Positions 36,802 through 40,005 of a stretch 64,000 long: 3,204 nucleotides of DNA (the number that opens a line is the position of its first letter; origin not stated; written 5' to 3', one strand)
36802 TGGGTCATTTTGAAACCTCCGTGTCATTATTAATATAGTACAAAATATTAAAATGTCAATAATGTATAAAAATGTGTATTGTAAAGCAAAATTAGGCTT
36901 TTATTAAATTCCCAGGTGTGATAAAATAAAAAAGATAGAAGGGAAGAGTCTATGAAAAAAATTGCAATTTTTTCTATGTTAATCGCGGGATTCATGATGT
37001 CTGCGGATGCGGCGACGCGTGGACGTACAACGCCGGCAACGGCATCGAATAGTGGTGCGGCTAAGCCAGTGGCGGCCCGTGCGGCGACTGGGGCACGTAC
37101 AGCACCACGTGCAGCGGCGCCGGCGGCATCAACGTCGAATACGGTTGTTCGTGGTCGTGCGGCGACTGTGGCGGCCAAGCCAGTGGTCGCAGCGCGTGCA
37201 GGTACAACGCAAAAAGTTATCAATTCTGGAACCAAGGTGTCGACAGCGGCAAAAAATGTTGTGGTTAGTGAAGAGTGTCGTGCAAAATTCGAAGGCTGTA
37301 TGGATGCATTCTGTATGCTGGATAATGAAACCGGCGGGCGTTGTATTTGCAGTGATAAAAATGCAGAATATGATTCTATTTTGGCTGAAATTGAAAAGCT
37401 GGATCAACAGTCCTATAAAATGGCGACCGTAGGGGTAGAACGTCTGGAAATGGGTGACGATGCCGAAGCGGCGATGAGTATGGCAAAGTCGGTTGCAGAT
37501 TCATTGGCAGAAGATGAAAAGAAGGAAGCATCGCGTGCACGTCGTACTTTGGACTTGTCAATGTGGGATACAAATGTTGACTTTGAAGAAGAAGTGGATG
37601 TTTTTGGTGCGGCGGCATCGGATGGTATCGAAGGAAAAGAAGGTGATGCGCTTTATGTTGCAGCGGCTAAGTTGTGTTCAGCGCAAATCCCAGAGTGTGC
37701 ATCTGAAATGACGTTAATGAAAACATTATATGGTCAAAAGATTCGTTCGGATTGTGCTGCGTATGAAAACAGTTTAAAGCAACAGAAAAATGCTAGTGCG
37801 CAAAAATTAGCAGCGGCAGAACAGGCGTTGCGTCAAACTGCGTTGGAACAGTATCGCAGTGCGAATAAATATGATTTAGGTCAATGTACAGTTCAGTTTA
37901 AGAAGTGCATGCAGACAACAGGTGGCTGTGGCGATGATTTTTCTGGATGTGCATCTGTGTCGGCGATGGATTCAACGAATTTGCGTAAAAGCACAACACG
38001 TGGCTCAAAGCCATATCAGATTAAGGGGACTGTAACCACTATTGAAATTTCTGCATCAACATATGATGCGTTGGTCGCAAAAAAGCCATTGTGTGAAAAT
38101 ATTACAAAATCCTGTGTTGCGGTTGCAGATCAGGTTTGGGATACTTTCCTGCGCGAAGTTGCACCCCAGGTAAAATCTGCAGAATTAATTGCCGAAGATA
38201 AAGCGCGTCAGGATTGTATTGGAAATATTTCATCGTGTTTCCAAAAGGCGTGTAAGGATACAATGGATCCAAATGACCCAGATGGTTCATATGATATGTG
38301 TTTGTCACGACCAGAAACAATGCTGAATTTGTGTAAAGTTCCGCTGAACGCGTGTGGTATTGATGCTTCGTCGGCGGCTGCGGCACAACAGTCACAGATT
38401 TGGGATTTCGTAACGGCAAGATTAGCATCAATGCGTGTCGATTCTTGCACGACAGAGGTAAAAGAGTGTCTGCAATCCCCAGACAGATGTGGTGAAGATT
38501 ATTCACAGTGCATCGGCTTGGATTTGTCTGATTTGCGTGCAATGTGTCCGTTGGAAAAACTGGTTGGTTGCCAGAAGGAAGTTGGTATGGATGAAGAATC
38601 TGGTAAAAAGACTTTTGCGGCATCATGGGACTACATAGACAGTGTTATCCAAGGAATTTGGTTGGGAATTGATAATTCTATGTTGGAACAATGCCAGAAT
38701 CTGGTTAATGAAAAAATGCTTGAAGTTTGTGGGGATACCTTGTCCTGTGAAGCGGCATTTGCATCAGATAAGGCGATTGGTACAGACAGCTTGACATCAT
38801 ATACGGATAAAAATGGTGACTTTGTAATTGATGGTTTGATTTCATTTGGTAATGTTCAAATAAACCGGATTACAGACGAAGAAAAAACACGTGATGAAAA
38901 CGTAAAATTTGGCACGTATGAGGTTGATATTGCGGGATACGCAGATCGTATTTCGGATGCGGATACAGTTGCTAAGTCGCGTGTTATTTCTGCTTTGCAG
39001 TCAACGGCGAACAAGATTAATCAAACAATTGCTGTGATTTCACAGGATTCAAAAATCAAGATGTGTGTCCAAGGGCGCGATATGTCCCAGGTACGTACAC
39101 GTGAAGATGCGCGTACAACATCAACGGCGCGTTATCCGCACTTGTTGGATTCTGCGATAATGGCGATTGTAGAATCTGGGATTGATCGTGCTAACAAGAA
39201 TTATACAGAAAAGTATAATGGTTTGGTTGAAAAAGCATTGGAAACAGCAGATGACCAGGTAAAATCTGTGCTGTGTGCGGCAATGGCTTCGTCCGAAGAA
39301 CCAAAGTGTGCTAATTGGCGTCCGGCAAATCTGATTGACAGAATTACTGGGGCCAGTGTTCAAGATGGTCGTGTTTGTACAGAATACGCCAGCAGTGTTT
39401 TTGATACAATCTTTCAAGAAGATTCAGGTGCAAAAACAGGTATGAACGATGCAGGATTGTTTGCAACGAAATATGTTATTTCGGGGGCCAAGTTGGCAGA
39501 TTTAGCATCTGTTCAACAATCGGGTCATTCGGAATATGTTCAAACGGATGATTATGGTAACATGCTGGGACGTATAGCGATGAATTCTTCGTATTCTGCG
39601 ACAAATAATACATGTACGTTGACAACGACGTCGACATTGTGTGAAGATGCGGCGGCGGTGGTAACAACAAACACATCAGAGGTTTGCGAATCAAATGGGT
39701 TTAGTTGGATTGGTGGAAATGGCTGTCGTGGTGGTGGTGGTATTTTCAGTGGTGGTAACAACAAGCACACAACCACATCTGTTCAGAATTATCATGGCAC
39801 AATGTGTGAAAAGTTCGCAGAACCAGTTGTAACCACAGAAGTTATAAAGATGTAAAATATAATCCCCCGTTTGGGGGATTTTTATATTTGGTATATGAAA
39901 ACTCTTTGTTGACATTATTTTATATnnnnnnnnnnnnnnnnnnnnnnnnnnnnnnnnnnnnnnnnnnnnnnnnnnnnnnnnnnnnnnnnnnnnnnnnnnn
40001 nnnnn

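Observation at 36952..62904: Roughly 26-kb cluster of paralogous, modular Cys-rich secreted proteins with no family I can name: a candidate undescribed envelope or surface system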

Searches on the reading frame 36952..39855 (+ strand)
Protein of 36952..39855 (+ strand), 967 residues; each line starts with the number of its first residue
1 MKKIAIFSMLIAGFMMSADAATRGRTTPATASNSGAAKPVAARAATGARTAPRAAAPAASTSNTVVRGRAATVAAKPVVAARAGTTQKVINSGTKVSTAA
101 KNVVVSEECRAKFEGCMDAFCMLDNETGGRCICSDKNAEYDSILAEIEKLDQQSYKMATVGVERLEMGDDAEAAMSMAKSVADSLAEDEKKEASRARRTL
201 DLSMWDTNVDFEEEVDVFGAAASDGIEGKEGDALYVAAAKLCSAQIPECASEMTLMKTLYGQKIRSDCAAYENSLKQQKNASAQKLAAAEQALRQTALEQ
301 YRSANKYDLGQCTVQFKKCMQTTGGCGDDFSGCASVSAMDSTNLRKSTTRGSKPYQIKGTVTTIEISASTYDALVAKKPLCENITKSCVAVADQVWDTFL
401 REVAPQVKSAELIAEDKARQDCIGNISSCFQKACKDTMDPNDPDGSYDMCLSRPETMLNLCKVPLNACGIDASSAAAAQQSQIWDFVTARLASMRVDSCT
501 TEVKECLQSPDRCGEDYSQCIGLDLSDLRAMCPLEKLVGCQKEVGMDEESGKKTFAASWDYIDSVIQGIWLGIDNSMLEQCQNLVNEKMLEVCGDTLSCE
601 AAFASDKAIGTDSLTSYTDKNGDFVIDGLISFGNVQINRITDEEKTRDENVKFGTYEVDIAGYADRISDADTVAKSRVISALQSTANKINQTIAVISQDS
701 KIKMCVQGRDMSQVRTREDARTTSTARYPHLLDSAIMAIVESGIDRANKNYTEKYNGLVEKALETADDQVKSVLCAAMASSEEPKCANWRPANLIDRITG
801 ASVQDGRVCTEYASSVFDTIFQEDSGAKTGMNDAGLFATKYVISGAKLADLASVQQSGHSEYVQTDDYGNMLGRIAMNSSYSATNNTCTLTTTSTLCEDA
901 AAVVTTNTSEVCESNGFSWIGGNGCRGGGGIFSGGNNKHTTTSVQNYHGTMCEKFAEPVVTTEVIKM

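Call 3: search_protein_families(library=pfam, proteins=[window:36952-39855:+], max_evalue=0.1)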
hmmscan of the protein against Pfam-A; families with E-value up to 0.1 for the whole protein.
window:36952-39855:+ (967 aa): 0 families

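Call 10: find_homologous_proteins(query=window:36952-39855:+)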
Query window:36952-39855:+ (967 aa): 1261 proteins with E <= 0.001 among 8000 candidates; the best 120 are listed.
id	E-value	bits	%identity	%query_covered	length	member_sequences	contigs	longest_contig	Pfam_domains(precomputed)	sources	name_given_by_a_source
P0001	0.0e+0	2143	100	100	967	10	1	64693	-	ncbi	-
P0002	0.0e+0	1833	85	100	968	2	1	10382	-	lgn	-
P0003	0.0e+0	1721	80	100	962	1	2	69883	-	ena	-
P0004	0.0e+0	1720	81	100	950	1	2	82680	-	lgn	-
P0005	0.0e+0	1563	72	100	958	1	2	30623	-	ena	-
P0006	0.0e+0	1490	80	87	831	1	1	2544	-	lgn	-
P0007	0.0e+0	1335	64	100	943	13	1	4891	-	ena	-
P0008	0.0e+0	1322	62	100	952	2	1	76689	-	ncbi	-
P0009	0.0e+0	1294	61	100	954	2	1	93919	-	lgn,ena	-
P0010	0.0e+0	1260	61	99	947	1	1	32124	-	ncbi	-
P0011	0.0e+0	1252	66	91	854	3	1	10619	-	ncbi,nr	ncbi:MAG: hypothetical protein J6Q44_00600, partial [Alphaproteobacteria bacterium]|nr:hypothetical 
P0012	0.0e+0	1220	58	100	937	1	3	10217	-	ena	-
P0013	0.0e+0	1212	58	100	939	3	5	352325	-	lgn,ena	-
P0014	0.0e+0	1198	57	100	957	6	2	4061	-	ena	-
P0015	0.0e+0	1198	60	92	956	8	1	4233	-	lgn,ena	-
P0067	3.7e-290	983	49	100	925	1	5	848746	-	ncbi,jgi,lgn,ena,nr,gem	ncbi:MAG TPA: hypothetical protein PKJ33_00085 [Alphaproteobacteria bacterium]|nr:hypothetical prote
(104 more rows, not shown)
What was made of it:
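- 36952..39855 (+): Core protein A (967 aa). Order of parts: signal peptide, Ala/Arg/Thr-rich disordered stretch, disulfide-stapled helical region carrying two copies of the motif module, mixed alpha/beta region, Thr-rich C-terminal beta hairpins. More than 1261 homologues, all named hypothetical (call 10).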

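Call 11: find_encoding_contigs(protein=P0001, flank=1000, max_places=3)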
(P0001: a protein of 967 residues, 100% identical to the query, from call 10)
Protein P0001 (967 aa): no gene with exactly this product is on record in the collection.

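Call 12: find_encoding_contigs(protein=P0067, flank=10000, max_places=2)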
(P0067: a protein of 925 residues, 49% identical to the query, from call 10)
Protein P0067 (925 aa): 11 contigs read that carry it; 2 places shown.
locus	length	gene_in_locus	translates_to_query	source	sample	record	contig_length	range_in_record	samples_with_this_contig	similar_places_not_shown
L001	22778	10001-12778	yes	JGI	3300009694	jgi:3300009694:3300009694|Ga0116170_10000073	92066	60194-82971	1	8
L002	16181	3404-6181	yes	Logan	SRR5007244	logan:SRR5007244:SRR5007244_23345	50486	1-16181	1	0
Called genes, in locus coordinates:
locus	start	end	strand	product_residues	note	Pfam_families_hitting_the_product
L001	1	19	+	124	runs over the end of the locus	PF00238:Ribosomal_L14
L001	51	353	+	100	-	PF00467:KOW (weak), PF17136:ribosomal_L24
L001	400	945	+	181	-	PF00281:Ribosomal_L5, PF00673:Ribosomal_L5_C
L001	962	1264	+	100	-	PF00253:Ribosomal_S14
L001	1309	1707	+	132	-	PF00410:Ribosomal_S8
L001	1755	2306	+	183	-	PF00347:Ribosomal_L6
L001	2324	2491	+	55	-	-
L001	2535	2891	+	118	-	PF00861:Ribosomal_L18p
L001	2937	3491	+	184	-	PF00333:Ribosomal_S5, PF03719:Ribosomal_S5_C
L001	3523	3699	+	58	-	PF00327:Ribosomal_L30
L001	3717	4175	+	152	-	PF00828:Ribosomal_L27A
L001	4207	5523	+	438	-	PF00344:SecY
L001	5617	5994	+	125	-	PF00416:Ribosomal_S13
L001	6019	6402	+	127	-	PF00411:Ribosomal_S11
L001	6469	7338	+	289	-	PF01636:APH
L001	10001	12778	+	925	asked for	-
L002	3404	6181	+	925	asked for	-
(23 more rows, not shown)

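Call 13: search_protein_families(library=ncbifam, proteins=[window:36952-39855:+], max_evalue=0.1)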
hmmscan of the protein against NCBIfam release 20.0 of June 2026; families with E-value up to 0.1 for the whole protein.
window:36952-39855:+ (967 aa): 0 families

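Call 15: search_solved_structures(query=window:36952-39855:+, max_evalue=1)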
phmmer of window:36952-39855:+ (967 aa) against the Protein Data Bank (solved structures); distinct sequences matched with E-value up to 1: 4.
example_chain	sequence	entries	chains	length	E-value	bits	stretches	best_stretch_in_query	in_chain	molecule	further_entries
1pie_A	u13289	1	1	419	0.2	13.1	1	583-660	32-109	Galactokinase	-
6laf_A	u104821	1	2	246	0.7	11.3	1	22-67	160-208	Amuc_1100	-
6kny_A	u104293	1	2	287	0.76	11.2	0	22-67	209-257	Protein Amuc_1100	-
6lad_A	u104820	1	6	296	0.8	11.1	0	22-67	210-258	Amuc_1100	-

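Call 25: find_related_loci(query=A2, collection=genome_contigs, flank=10000)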
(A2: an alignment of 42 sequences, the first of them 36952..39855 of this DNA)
Query A2 (967 aa) in genome_contigs; peptide patterns used: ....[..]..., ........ (x = any residue, [..] = any of these).
382 stretches matched a pattern; 379 encode a relative of the query (tblastn E <= 1e-3); the best 80 are kept; 79 distinct loci.
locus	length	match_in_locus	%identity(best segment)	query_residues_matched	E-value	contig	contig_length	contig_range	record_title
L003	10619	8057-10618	66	1-877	0e+0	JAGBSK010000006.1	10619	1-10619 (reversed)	MAG: Alphaproteobacteria bacterium isolate RGIG9404 Yak_Cecum-1__c93715, whole genome shotgun sequence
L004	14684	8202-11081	56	1-967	0e+0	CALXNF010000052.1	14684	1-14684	MAG: uncultured Alphaproteobacteria bacterium isolate E02__bin305 genome assembly, contig: E02__k127_1736855, whole geno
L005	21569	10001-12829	59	1-967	0e+0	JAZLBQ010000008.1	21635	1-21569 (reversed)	MAG: Candidatus Enterousia sp. isolate T1900045063_TC20190056.MAGScoT_cleanbin_000013 SGB_4572_k141_334766, whole genome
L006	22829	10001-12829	57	1-967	0e+0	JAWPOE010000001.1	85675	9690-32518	MAG: Alphaproteobacteria bacterium isolate KA0040-166 k141_185656, whole genome shotgun sequence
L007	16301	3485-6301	57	1-967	0e+0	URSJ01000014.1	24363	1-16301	uncultured Rickettsiales bacterium isolate UMGS1304 genome assembly, contig: NODE_271_length_24363_cov_8.41003, whole ge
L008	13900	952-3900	55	1-967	0e+0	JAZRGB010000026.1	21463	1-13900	MAG: Candidatus Enterousia sp. isolate T1900045493_YK20190187.MAGScoT_cleanbin_000028 SGB_7394_k141_2119346, whole genom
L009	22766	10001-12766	55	1-967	0e+0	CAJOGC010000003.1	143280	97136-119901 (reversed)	uncultured Alphaproteobacteria bacterium isolate Sheep_2_mag_61 genome assembly, contig: scaffold_100, whole genome shot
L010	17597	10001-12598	54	79-967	0e+0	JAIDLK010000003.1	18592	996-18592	MAG: Alphaproteobacteria bacterium isolate SC0338_S5_7 SC0338_S5_7_contig_3, whole genome shotgun sequence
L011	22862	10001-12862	58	1-967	0e+0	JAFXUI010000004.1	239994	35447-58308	MAG: Alphaproteobacteria bacterium isolate RGIG6753 Sheep_Rumen-3__c842883, whole genome shotgun sequence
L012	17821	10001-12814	56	1-967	0e+0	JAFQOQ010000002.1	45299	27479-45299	MAG: Alphaproteobacteria bacterium isolate RGIG2010 Goat_Colon-1__c51813, whole genome shotgun sequence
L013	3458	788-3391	54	1-907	0e+0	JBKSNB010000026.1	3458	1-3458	MAG: Alphaproteobacteria bacterium isolate KH370_54 k141_1571621, whole genome shotgun sequence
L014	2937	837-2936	64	77-789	0e+0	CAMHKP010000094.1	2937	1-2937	MAG: uncultured Alphaproteobacteria bacterium isolate SRR11784293_bin.8_metaWRAP_v1.3_MAG genome assembly, contig: ERZ12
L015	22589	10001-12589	53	1-904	0e+0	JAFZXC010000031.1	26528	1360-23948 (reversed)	MAG: Alphaproteobacteria bacterium isolate RGIG8177 Water_buffalos_Rumen-3__c1636979, whole genome shotgun sequence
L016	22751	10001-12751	50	1-967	0e+0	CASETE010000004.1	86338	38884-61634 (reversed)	uncultured proteobacterium isolate SI.O98.metabat-bins.90 genome assembly, contig: SI.O98.metabat-bins.90.fa_k141_140240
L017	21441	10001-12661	50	42-960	0e+0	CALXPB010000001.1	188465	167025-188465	MAG: uncultured Alphaproteobacteria bacterium isolate BRZ_R__bin77 genome assembly, contig: BRZ_R__NODE_57_length_188465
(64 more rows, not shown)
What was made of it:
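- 36952..39855 (+): Relatives found at 379 genomic stretches in the species-representative genome collection (call 25).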

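Call 56: predict_structure(alignment_id=A2)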
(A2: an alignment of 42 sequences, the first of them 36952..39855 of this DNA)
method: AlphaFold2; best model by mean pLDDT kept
length: 967 residues; sequences in the alignment: 42
mean_pLDDT: 63.2   pTM: 0.43
mean pLDDT of the five models: 63.2, 63.2, 62.0, 61.4, 55.4
residues with pLDDT >= 90: 9; 70-90: 404; 50-70: 331; < 50: 223
segments of 3 or more residues with pLDDT < 50: 1-3, 15-137, 167-170, 190-230, 300-305, 830-834, 915-938
pLDDT, mean of each block of 10 residues (from residue 1): 53 44 26 26 23 29 24 27 26 31 34 35 30 42 62 61 49 56 53 37 31 31 41 55 52 51 55 65 64 55 54 81 77 65 53 66 70 81 73 78 74 65 70 74 72 71 66 69 69 68 76 69 66 65 56 56 69 66 82 81 85 86 84 82 71 81 79 83 89 85 72 53 63 84 89 89 84 81 70 80 77 62 54 61 75 73 83 87 88 87 72 48 41 46 74 86 88
secondary structure, 60 per line:
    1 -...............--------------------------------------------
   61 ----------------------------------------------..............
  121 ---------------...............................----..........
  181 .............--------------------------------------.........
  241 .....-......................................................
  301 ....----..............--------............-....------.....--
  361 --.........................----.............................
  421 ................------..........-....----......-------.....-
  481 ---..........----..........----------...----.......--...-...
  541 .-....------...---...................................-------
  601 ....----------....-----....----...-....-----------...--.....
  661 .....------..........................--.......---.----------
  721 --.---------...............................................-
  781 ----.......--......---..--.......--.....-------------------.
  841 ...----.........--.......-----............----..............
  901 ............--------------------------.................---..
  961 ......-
elements in order (helices of 4 or more, strands of 3 or more residues): H2-16 H107-120 H136-166 H171-193 H232-245 H247-304 H309-322 H331-342 H344-347 E354-358 E363-367 H368-387 H392-436 H443-452 H454-457 H462-467 H475-479 H484-493 H498-507 H525-531 H538-541 E543-546 E553-555 H559-593 H601-604 E615-618 E624-627 E636-639 E651-653 E656-659 H660-665 H672-697 H700-706 H733-779 E785-791 H794-799 E807-813 H816-820 E840-843 H848-856 E859-865 E871-882 E887-912 E939-955 E959-966
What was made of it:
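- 36952..39855 (+): AF2 mean pLDDT 63 (call 56).
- The A model has long helices followed by C-terminal beta hairpins (call 56).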

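Call 60: fold_search(model_id=the predicted structure, library=pdb)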
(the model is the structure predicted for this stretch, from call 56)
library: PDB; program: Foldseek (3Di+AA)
matches with E <= 10: 95; with E <= 0.001: 0
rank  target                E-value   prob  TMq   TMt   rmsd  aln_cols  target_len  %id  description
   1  8glv_Me               7.2e-01  0.06  0.09  0.03  40.0       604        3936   12  96-nm repeat unit of doublet microtubules from Chlamydomonas reinhardtii flagella (released 2023-05-31)
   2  6yfk_AA               1.2e+00  0.87  0.06  0.32   9.6       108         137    9  Virus-like particle of bacteriophage ESE007 (released 2020-09-02)
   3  8r7c_E                1.3e+00  0.02  0.04  0.04  28.9       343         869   12  MutSbeta bound to compound CHDI-00915542 in the canonical DNA-mismatch bound form (released 2024-11-27)
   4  11hn_A                1.5e+00  0.20  0.05  0.16  17.8       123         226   12  SARS-CoV-2 spike S2 trimer stabilized in the early fusion intermediate conformation bound to C77G12 (S2 local refineme (released 2026-03-18)
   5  7z8f_m                1.6e+00  0.06  0.09  0.03  46.0       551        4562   12  Composite structure of dynein-dynactin-BICDR on microtubules (released 2022-07-27)
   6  6jp5_A                1.6e+00  0.04  0.10  0.08  39.4       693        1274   10  Rabbit Cav1.1-Nifedipine Complex (released 2019-06-12)
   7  9y9l_Y                2.8e+00  0.10  0.04  0.12  24.6       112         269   10  CP at the barbed end with one cofilin on second-to-last subunit (released 2026-03-04)
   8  8zl8_A                3.0e+00  0.02  0.06  0.06  17.6       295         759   10  Structure of Polycystin-1/Polycystin-2 complex with 7b,27-DHC (released 2025-11-26)
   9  8zkr_C                3.2e+00  0.13  0.03  0.06  18.0        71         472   15  Structure of Polycystin-1/Polycystin-2 complex with phosphatidic acid bound (released 2025-05-21)
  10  1izn_A                3.4e+00  0.07  0.04  0.11  24.7       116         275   10  Crystal Structure of Actin Filament Capping Protein CapZ (released 2003-04-08)
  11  9e5c_6b               3.4e+00  0.03  0.09  0.03  34.5       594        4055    9  Cryo-EM structure of 96 nm repeat of microtubule doublet from T. brucei flagellum (released 2025-03-12)
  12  4pa0_B                3.5e+00  0.10  0.03  0.03  14.5        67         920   18  Omecamtiv Mercarbil binding site on the Human Beta-Cardiac Myosin Motor Domain (released 2015-07-08)
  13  8f8q_G                3.5e+00  0.07  0.04  0.11  24.7       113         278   12  Cryo-EM structure of the CapZ-capped barbed end of F-actin (released 2023-06-07)
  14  4j2q_B                3.7e+00  0.18  0.04  0.11  17.4       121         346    8  Crystal structure of C-terminally truncated arrestin reveals mechanism of arrestin activation (released 2013-05-01)
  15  6yf7_AA               3.9e+00  0.51  0.05  0.34   8.7       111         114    6  Virus-like particle of bacteriophage AC (released 2020-09-02)
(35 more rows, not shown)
